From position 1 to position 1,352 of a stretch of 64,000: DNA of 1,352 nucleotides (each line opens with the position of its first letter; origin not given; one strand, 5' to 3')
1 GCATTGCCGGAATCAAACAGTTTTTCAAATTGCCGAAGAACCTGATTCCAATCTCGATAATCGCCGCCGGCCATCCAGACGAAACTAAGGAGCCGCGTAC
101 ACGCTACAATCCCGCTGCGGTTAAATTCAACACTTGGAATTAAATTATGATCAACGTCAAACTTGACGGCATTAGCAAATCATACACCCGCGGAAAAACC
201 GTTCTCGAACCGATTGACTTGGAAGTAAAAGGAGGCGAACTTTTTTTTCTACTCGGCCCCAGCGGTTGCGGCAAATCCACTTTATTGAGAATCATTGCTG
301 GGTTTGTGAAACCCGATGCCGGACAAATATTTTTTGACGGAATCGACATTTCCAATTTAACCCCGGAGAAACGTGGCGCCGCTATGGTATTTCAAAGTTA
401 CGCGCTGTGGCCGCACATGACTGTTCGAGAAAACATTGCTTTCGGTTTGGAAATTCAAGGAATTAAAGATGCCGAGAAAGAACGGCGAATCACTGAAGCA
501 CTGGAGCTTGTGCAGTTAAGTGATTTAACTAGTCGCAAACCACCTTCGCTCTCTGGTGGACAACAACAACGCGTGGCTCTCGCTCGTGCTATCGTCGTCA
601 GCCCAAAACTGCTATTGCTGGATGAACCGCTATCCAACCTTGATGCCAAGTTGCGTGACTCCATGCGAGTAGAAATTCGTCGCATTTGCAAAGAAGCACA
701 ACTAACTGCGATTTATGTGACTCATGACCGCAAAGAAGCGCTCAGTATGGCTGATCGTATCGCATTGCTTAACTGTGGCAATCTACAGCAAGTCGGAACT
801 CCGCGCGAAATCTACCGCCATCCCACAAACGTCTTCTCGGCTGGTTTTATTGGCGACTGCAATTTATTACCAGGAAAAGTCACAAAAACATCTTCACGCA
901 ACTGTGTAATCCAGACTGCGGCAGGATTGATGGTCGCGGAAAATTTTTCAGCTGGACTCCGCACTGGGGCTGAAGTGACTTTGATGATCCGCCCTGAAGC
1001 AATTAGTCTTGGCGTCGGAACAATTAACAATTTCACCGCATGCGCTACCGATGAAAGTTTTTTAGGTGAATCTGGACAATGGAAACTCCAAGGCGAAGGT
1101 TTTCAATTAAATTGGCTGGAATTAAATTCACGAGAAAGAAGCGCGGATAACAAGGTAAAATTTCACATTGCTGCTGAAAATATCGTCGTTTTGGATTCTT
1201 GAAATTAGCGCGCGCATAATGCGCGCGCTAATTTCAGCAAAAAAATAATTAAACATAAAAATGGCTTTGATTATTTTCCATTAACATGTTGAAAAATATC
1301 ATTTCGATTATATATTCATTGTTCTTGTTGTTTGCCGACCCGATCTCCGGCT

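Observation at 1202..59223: Dispersed family of (CG)n-based perfect palindromes marking gene ends (REP-like element, nine copies in 64 kb)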

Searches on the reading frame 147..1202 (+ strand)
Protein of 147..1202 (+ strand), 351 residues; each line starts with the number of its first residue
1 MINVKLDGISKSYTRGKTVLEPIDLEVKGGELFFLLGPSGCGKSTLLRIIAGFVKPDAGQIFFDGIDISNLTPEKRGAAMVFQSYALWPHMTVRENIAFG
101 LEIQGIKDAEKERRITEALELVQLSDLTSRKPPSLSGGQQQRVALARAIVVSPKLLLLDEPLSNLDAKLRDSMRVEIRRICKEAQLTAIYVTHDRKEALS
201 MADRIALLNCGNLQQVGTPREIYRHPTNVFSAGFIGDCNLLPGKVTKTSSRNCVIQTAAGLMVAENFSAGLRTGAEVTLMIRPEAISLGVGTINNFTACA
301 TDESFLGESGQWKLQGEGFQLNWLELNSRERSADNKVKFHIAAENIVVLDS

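Call 12: find_encoding_contigs(protein=window:147-1202:+, flank=2000, max_places=4)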
Protein window:147-1202:+ (351 aa): 8 contigs read that carry it; 4 places shown.
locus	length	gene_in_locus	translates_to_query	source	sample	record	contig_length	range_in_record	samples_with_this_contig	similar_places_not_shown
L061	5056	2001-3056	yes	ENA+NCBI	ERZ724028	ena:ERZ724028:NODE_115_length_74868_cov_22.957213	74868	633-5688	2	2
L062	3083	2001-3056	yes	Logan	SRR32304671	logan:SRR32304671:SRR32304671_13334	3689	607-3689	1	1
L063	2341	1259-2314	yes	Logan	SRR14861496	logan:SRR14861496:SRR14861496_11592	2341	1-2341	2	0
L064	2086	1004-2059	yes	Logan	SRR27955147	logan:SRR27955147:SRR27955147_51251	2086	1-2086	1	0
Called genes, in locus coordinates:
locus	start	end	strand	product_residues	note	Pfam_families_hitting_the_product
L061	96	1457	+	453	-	PF00140:Sigma70_r1_2 (weak), PF04542:Sigma70_r2, PF04539:Sigma70_r3, PF04545:Sigma70_r4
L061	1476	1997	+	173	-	PF14512:TM1586_NiRdase (faint), PF00881:Nitroreductase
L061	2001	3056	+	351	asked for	PF00005:ABC_tran, PF13304:AAA_21 (faint)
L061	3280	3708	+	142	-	PF00572:Ribosomal_L13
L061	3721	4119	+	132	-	PF00380:Ribosomal_S9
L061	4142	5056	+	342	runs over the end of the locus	PF01118:Semialdhyde_dh, PF02774:Semialdhyde_dhC, PF22698:Semialdhyde_dhC_1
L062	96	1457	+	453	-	PF00140:Sigma70_r1_2 (weak), PF04542:Sigma70_r2, PF04539:Sigma70_r3, PF04545:Sigma70_r4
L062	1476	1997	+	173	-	PF14512:TM1586_NiRdase (faint), PF00881:Nitroreductase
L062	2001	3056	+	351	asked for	PF00005:ABC_tran, PF13304:AAA_21 (faint)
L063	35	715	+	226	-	PF04542:Sigma70_r2, PF04539:Sigma70_r3, PF04545:Sigma70_r4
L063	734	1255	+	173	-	PF14512:TM1586_NiRdase (faint), PF00881:Nitroreductase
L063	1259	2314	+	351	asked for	PF00005:ABC_tran, PF13304:AAA_21 (faint)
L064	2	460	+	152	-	?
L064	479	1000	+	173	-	PF14512:TM1586_NiRdase (faint), PF00881:Nitroreductase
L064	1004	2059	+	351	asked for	PF00005:ABC_tran, PF13304:AAA_21 (faint)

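Call 13: search_protein_families(library=pfam, proteins=[window:147-1202:+])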
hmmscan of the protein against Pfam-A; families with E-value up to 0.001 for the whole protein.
window:147-1202:+ (351 aa): 2 families
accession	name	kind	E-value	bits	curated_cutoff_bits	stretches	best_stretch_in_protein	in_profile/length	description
PF00005.33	ABC_tran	-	5.6e-39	134.3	25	1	20-162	1-136/137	ABC transporter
PF13304.12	AAA_21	-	1.2e-07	32.6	27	0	109-194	208-299/304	AAA domain, putative AbiEii toxin, Type IV TA system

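Call 25: find_homologous_proteins(query=window:147-1202:+, max_evalue=1e-60)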
Query window:147-1202:+ (351 aa): 7962 proteins with E <= 1e-60 among 8000 candidates; the best 120 are listed.
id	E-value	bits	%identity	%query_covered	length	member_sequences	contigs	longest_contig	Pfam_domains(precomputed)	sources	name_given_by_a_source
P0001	1.5e-227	772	100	100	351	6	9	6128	PF00005.34,PF13304.13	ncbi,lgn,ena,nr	ncbi:MAG: ABC transporter ATP-binding protein [Victivallaceae bacterium]|nr:ABC transporter ATP-bind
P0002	7.1e-194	661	84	100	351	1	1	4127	PF00005.34,PF13304.13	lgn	-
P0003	3.5e-189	646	83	100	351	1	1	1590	PF00005.34,PF13304.13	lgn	-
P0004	5.2e-166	570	73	100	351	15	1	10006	PF00005.34,PF13304.13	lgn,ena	-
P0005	1.7e-149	516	68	99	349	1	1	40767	PF00005.34,PF13304.13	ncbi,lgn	-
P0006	8.3e-149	513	68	99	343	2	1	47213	PF00005.34,PF13481.13,PF13304.13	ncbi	-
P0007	7.1e-145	500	68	99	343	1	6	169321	PF00005.34,PF13304.13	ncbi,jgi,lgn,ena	jgi:iron(III) transport system ATP-binding protein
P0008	1.8e-141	489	67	99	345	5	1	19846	PF00005.34,PF13304.13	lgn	-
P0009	2.2e-139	482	-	-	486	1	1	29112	PF00005.34,PF02463.26,PF13304.13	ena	-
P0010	3.0e-123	429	59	99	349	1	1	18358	PF00005.34,PF13304.13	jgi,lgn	jgi:iron(III) transport system ATP-binding protein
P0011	5.4e-123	429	58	99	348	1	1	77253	PF00005.34,PF13304.13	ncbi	-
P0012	1.1e-122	428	58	100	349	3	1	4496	PF00005.34,PF13304.13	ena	-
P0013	1.7e-122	427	58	99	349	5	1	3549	PF08402.17,PF00005.34,PF13304.13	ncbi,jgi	jgi:iron(III) transport system ATP-binding protein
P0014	3.8e-122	426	58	99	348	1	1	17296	PF00005.34,PF13304.13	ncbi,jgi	ncbi:MAG: ABC transporter ATP-binding protein [Victivallales bacterium]|jgi:iron(III) transport syst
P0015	8.2e-122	425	58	99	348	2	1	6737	PF00005.34,PF13304.13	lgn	-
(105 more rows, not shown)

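Call 26: find_encoding_contigs(protein=P0002, flank=10000, max_places=2)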
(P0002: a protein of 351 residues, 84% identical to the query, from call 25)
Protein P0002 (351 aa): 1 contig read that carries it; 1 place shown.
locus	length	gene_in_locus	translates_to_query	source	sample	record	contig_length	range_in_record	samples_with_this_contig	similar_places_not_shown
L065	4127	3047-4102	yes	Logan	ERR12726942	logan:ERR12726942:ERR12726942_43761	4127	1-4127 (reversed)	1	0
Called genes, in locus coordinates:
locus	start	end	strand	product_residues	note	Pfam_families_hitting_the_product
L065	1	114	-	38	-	?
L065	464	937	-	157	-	PF00359:PTS_EIIA_2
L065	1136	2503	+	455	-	PF00140:Sigma70_r1_2 (weak), PF04542:Sigma70_r2, PF04539:Sigma70_r3, PF04545:Sigma70_r4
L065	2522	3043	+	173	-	PF14512:TM1586_NiRdase (faint), PF00881:Nitroreductase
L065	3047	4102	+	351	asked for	PF00005:ABC_tran, PF13304:AAA_21 (faint)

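Call 27: find_encoding_contigs(protein=P0004, flank=10000, max_places=2)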
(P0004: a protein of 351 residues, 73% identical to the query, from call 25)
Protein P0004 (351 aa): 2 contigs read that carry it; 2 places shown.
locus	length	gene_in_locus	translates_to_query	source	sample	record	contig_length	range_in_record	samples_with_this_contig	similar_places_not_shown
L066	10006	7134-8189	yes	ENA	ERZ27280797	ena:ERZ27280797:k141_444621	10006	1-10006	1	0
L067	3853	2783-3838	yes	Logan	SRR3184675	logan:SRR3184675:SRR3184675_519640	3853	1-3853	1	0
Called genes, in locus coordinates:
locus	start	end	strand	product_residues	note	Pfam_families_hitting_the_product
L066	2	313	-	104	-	?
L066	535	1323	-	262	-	PF04909:Amidohydro_2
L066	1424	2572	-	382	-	PF01073:3Beta_HSD, PF01370:Epimerase, PF04321:RmlD_sub_bind (faint), PF07993:NAD_binding_4, PF13460:NAD_binding_10, PF16363:GDP_Man_Dehyd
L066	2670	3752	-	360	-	-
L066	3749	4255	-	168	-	PF00881:Nitroreductase, PF14512:TM1586_NiRdase (weak)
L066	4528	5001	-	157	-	PF00359:PTS_EIIA_2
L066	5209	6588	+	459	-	PF00140:Sigma70_r1_2 (weak), PF04542:Sigma70_r2, PF04539:Sigma70_r3, PF04545:Sigma70_r4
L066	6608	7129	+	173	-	PF14512:TM1586_NiRdase (faint), PF00881:Nitroreductase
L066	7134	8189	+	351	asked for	PF00005:ABC_tran, PF13304:AAA_21 (faint)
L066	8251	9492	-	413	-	-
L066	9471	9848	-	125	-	-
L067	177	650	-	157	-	PF00359:PTS_EIIA_2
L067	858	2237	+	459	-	PF00140:Sigma70_r1_2 (weak), PF04542:Sigma70_r2, PF04539:Sigma70_r3, PF04545:Sigma70_r4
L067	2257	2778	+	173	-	PF14512:TM1586_NiRdase (faint), PF00881:Nitroreductase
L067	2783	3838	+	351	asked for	PF00005:ABC_tran, PF13304:AAA_21 (faint)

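Call 28: find_encoding_contigs(protein=P0007, flank=10000, max_places=2)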
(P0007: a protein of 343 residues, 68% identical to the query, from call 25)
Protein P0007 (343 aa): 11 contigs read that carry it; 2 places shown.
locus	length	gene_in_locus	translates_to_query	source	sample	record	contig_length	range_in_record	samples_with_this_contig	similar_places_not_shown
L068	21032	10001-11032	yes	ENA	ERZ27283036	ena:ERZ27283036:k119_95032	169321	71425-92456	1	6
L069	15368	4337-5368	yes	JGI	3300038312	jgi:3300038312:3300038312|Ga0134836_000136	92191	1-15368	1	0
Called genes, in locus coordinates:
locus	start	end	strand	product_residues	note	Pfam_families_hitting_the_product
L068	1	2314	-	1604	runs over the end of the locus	PF13385:Laminin_G_3, PF22925:TS_C (faint), PF13385:Laminin_G_3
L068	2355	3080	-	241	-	PF07963:N_methyl (weak)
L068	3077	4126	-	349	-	PF00356:LacI, PF00532:Peripla_BP_1, PF13377:Peripla_BP_3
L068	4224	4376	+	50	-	-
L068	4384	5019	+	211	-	PF06971:Put_DNA-bind_N, PF02629:CoA_binding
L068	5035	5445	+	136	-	-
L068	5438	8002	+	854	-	PF00675:Peptidase_M16, PF05193:Peptidase_M16_C, PF00675:Peptidase_M16, PF05193:Peptidase_M16_C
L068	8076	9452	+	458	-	PF04542:Sigma70_r2, PF04539:Sigma70_r3, PF04545:Sigma70_r4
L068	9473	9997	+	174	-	PF14512:TM1586_NiRdase (faint), PF00881:Nitroreductase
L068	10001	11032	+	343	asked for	PF00005:ABC_tran, PF13304:AAA_21 (faint)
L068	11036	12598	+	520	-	PF01547:SBP_bac_1 (weak), PF13343:SBP_bac_6, PF13416:SBP_bac_8, PF13531:SBP_bac_11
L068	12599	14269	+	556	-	PF00528:BPD_transp_1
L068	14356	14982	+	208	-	PF01346:FKBP_N, PF00254:FKBP_C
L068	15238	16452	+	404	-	PF03786:UxuA, PF01261:AP_endonuc_2 (faint)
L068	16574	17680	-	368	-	PF01408:GFO_IDH_MocA, PF22725:GFO_IDH_MocA_C3, PF02894:GFO_IDH_MocA_C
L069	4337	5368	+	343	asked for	PF00005:ABC_tran, PF13304:AAA_21 (faint)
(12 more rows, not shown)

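Call 29: find_encoding_contigs(protein=P0005, flank=10000, max_places=2)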
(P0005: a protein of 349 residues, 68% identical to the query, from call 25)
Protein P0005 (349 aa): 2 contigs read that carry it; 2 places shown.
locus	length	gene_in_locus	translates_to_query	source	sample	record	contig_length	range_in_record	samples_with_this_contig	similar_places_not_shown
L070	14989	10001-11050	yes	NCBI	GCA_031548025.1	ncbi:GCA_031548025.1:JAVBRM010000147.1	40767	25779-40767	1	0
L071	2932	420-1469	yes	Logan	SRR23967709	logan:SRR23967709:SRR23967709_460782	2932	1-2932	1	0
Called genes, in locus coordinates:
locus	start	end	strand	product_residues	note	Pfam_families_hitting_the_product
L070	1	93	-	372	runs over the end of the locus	PF00392:GntR, PF13377:Peripla_BP_3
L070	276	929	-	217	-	PF13310:Virulence_RhuM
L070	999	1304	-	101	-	-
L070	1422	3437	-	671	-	PF14871:GHL6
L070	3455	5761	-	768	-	PF14498:Glyco_hyd_65N_2, PF22124:Glyco_hydro_95_cat, PF21307:Glyco_hydro_95_C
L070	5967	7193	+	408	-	PF00465:Fe-ADH, PF13685:Fe-ADH_2, PF25137:ADH_Fe_C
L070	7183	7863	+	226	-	PF03358:FMN_red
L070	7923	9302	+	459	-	PF00140:Sigma70_r1_2 (weak), PF04542:Sigma70_r2, PF04539:Sigma70_r3, PF04545:Sigma70_r4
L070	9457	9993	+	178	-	PF14512:TM1586_NiRdase (faint), PF00881:Nitroreductase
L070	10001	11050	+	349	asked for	PF00005:ABC_tran, PF13304:AAA_21 (faint)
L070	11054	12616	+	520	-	PF13343:SBP_bac_6, PF01547:SBP_bac_1 (weak), PF13416:SBP_bac_8, PF13531:SBP_bac_11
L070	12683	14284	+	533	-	PF00528:BPD_transp_1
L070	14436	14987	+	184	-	?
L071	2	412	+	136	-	?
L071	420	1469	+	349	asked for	PF00005:ABC_tran, PF13304:AAA_21 (faint)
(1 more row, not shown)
